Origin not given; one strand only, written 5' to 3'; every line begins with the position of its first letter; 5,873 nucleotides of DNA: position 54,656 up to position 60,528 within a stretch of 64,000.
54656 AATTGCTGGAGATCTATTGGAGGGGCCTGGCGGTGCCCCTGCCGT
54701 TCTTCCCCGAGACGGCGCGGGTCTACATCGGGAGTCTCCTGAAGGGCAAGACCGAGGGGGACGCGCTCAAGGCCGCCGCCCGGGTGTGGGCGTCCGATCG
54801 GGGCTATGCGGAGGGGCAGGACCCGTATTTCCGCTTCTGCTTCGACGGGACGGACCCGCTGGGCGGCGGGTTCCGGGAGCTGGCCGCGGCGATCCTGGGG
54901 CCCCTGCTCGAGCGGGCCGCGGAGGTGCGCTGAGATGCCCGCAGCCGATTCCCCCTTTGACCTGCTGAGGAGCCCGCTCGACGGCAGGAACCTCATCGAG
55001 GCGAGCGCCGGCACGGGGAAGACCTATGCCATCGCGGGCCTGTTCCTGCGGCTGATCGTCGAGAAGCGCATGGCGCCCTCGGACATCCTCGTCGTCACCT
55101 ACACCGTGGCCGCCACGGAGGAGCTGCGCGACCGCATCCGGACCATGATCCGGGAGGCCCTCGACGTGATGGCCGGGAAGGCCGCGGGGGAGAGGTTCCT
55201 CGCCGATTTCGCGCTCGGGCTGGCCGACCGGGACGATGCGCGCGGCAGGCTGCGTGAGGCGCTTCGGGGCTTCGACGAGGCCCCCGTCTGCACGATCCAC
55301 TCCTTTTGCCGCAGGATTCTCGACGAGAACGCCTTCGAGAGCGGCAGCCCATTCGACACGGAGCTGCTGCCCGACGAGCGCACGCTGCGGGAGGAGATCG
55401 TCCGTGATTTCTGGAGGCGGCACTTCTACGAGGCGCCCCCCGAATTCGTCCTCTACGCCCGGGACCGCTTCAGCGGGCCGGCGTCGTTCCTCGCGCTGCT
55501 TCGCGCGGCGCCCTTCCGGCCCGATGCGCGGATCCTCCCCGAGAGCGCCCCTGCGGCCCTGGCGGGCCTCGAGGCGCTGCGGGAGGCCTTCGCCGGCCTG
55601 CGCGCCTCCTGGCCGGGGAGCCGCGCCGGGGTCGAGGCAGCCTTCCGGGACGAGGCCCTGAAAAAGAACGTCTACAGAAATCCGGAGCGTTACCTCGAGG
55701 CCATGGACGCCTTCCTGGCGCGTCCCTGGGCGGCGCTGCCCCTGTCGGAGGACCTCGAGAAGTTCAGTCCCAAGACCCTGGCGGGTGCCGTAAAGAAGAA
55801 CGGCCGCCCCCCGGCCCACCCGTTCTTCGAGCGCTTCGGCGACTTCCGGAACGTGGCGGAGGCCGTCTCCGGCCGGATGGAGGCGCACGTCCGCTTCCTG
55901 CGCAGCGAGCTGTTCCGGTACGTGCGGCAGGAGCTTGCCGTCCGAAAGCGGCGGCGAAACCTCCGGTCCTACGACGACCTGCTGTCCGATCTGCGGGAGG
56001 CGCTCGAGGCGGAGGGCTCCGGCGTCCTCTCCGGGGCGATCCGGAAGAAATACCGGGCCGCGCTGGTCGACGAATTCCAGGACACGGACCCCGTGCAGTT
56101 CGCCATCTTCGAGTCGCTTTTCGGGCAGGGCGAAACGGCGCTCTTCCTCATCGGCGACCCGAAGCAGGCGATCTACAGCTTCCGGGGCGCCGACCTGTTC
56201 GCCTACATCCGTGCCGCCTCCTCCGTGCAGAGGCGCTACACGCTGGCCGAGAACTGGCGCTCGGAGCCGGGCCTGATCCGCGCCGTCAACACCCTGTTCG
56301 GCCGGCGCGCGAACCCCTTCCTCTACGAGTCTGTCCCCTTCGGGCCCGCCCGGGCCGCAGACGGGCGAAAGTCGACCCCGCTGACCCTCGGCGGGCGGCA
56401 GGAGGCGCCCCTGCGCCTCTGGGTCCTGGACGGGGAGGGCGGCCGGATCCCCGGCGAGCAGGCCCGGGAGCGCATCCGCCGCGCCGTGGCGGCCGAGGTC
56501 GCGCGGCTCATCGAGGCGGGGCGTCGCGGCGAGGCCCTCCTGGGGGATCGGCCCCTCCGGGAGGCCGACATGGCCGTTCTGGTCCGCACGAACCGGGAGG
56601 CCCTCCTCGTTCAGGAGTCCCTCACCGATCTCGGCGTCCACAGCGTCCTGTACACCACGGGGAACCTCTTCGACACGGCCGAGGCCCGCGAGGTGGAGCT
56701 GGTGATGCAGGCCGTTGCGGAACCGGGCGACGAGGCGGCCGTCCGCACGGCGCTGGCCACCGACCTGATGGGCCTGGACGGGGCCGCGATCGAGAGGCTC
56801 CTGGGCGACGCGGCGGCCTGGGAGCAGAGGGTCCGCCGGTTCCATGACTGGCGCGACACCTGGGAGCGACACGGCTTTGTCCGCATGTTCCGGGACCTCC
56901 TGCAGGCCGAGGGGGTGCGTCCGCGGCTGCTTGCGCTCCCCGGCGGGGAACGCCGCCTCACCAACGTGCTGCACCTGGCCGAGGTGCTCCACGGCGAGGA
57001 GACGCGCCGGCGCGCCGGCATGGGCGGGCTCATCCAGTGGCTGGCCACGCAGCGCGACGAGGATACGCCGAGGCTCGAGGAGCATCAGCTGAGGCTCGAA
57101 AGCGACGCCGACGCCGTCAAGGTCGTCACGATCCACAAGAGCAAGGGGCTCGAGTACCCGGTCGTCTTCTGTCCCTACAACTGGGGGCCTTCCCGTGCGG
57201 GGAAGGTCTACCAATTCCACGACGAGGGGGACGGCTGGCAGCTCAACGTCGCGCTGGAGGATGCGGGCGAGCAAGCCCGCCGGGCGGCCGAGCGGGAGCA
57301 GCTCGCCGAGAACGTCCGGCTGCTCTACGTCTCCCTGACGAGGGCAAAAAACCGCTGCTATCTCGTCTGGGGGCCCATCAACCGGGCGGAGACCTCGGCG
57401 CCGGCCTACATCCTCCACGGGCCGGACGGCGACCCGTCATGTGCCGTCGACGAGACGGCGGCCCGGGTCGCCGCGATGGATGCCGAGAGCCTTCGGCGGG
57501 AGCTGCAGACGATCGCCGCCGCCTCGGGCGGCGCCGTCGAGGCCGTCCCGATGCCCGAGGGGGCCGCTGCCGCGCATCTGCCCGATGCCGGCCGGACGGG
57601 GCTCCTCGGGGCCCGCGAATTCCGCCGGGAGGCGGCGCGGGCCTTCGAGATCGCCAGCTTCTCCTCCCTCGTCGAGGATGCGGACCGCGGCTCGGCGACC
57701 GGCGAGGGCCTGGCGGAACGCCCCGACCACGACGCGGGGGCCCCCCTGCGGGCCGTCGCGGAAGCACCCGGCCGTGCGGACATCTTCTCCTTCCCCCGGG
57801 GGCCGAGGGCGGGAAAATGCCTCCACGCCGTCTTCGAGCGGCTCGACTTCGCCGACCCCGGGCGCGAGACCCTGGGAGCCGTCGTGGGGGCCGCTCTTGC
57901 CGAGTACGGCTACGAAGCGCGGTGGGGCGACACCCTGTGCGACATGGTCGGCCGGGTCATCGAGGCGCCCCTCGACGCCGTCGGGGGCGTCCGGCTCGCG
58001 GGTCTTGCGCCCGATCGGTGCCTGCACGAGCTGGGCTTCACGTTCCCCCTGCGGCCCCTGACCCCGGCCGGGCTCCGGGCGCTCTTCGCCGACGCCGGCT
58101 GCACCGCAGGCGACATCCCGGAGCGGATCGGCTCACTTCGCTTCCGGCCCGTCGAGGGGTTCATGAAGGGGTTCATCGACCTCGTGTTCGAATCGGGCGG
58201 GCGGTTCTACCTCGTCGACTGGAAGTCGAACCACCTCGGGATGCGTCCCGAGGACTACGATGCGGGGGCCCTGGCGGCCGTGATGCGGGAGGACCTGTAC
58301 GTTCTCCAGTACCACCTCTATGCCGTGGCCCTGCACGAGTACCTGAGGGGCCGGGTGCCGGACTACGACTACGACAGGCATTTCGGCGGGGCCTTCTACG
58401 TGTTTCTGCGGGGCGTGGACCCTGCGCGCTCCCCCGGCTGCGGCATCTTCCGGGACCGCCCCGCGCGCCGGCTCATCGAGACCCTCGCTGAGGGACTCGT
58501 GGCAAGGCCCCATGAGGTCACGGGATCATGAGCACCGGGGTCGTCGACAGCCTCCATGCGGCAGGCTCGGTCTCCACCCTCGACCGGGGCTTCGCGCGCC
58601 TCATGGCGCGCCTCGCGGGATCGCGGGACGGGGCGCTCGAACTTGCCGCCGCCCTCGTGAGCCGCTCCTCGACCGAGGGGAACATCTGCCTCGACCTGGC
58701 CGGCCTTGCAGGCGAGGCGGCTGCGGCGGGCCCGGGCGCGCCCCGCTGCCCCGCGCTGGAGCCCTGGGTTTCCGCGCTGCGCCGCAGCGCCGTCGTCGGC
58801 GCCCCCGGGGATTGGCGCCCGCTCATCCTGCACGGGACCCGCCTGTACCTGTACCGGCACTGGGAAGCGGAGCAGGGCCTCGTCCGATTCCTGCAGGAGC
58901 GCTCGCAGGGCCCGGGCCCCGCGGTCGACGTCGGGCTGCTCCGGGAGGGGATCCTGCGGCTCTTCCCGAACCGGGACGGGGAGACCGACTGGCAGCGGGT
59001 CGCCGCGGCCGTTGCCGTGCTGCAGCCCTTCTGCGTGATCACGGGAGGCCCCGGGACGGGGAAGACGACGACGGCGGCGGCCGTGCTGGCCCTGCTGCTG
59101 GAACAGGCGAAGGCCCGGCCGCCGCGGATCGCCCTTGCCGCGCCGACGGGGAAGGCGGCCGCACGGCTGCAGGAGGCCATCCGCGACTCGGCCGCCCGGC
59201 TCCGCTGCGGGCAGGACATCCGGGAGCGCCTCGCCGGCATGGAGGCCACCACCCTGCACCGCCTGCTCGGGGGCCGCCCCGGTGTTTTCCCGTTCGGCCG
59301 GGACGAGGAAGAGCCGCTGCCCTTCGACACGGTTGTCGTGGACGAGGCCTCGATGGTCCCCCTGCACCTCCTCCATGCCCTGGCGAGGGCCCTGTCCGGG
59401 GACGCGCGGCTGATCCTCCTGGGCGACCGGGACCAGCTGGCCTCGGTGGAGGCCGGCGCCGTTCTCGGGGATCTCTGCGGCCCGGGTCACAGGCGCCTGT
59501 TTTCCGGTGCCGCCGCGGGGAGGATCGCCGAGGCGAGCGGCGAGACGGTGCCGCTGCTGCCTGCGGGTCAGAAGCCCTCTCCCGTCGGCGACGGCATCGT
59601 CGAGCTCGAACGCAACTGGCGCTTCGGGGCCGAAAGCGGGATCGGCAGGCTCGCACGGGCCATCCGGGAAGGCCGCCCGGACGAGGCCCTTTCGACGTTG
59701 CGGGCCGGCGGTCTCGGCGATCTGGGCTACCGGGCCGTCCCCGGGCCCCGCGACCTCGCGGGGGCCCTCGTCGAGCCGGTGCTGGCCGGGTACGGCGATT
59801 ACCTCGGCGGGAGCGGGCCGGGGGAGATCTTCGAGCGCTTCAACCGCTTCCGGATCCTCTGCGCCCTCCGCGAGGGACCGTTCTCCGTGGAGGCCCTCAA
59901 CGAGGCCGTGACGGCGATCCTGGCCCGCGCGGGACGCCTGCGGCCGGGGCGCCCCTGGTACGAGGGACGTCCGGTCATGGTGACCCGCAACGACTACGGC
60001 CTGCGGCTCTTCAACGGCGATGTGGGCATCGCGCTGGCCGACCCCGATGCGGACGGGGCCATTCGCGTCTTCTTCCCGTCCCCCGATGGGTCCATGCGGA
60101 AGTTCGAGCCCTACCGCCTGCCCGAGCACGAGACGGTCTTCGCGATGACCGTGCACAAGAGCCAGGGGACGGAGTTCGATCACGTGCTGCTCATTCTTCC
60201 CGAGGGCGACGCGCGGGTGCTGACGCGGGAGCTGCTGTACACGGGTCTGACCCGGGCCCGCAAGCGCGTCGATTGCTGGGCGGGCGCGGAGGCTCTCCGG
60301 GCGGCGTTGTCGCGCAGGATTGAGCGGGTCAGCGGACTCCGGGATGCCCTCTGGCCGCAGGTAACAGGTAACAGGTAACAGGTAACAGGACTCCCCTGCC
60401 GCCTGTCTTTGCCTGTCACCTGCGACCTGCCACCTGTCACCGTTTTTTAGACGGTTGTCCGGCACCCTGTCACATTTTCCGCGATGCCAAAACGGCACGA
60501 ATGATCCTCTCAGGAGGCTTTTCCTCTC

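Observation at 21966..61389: Dispersed family of 7- or 8-nt-periodic arrays, mostly as inverted purine/pyrimidine arms on gene 3' ends (13 loci in 64 kb)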

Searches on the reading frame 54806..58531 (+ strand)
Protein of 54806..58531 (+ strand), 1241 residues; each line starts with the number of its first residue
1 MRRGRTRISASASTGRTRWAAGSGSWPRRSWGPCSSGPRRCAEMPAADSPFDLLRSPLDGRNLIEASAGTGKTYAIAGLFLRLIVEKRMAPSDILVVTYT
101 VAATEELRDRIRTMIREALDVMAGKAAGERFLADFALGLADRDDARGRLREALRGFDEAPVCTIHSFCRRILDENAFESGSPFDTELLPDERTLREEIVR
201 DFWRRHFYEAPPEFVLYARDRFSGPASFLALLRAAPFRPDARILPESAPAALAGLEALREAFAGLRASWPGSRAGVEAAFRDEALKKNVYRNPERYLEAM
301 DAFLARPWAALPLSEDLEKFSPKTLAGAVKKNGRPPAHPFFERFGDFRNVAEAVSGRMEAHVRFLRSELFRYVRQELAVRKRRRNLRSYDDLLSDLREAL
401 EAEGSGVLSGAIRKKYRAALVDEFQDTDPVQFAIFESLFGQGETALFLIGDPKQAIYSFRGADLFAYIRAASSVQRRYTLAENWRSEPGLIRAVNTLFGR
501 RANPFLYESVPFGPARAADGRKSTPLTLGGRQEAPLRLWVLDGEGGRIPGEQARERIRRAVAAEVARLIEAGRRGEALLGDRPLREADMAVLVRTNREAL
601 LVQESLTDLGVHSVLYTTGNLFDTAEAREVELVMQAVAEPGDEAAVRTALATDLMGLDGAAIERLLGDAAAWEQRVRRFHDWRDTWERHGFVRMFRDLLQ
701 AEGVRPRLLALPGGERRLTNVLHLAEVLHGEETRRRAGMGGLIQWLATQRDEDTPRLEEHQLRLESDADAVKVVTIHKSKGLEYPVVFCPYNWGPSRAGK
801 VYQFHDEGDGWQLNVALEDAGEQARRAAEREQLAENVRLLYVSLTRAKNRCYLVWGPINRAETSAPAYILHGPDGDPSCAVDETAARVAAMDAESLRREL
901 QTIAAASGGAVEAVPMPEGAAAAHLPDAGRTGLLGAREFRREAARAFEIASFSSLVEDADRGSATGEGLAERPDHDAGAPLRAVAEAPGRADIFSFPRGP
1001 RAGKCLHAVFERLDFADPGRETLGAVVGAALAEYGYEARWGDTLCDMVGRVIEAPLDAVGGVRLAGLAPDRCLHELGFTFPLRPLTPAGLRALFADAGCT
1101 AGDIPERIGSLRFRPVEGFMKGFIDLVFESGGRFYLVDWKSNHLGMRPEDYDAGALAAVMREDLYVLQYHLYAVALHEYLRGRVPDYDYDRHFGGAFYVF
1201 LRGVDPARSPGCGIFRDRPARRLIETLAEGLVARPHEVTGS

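Call 6: search_protein_families(library=pfam, proteins=[window:54806-58531:+])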
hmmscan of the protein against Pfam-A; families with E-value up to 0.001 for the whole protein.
window:54806-58531:+ (1241 aa): 5 families
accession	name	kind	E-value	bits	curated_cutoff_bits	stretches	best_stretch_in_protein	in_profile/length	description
PF00580.27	UvrD-helicase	-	3.7e-50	171.6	23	2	367-472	166-268/271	UvrD/REP helicase N-terminal domain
PF13361.12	UvrD_C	-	5.1e-21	75.9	25.6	2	756-855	272-347/350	UvrD-like helicase C-terminal domain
PF13245.12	AAA_19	-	3.2e-12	47.2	25.1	1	63-460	15-134/134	AAA domain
PF13538.12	UvrD_C_2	-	4.2e-11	43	27.4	1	773-794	4-27/52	UvrD-like helicase C-terminal domain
PF12705.13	PDDEXK_1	-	2.4e-06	28.1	22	1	1001-1203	36-191/247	PD-(D/E)XK nuclease superfamily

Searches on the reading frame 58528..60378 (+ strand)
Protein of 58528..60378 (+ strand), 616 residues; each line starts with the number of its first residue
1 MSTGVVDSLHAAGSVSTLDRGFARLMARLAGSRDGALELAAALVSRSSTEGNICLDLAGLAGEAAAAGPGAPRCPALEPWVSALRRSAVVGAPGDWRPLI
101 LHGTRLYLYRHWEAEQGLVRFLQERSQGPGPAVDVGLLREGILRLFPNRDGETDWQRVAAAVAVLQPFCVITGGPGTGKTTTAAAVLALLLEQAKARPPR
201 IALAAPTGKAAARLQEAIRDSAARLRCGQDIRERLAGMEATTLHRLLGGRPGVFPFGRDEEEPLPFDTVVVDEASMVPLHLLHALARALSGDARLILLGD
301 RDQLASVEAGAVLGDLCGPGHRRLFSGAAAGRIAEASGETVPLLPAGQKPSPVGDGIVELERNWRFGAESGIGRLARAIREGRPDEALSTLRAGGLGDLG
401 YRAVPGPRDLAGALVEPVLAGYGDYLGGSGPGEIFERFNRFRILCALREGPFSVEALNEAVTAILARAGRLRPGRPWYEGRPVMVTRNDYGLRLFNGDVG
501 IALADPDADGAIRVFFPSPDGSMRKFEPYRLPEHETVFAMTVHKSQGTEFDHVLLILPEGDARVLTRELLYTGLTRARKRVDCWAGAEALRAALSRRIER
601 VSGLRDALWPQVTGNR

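Call 6: search_protein_families(library=pfam, proteins=[window:58528-60378:+])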
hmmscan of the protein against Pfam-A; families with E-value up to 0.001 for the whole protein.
window:58528-60378:+ (616 aa): 13 families
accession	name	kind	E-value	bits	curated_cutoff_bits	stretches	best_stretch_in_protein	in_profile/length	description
PF13245.12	AAA_19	-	1.2e-31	110.1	25.1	1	156-307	1-132/134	AAA domain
PF13604.12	AAA_30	-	3.1e-28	99.3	27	1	156-317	6-141/191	AAA domain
PF21185.3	RecD_N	-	4.5e-18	65.9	22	1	12-107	2-103/103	RecBCD enzyme subunit RecD, N-terminal domain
PF13538.12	UvrD_C_2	-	1.7e-14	53.8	27.4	1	537-581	2-49/52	UvrD-like helicase C-terminal domain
PF01443.25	Viral_helicase1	-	2.3e-11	44.4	21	1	537-581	178-224/228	Viral superfamily 1 RNA helicase core domain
PF13086.12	AAA_11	-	2.7e-11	44.2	27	1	163-220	13-74/257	AAA domain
PF00580.27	UvrD-helicase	-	2.8e-10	40.7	23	1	160-246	7-85/271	UvrD/REP helicase N-terminal domain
PF18335.7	SH3_13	-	1e-08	35.2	41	1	457-516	1-65/65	ATP-dependent RecD-like DNA helicase SH3 domain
PF05127.21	NAT10_TcmA_helicase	-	1.2e-08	35.4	22.7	1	170-287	1-111/176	RNA cytidine acetyltransferase NAT10/TcmA, helicase domain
PF13401.12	AAA_22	-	1e-05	26.3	27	1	166-301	5-124/130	AAA domain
PF09848.15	SLFN-g3_helicase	-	1.4e-05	25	24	1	168-274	3-88/354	Schlafen group 3, DNA/RNA helicase domain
PF13191.12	AAA_16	-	3.3e-05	24.9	32.6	1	166-317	24-156/167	AAA ATPase domain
PF20720.3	nSTAND3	-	0.00084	19.5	27.2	0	166-193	17-44/155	Novel STAND NTPase 3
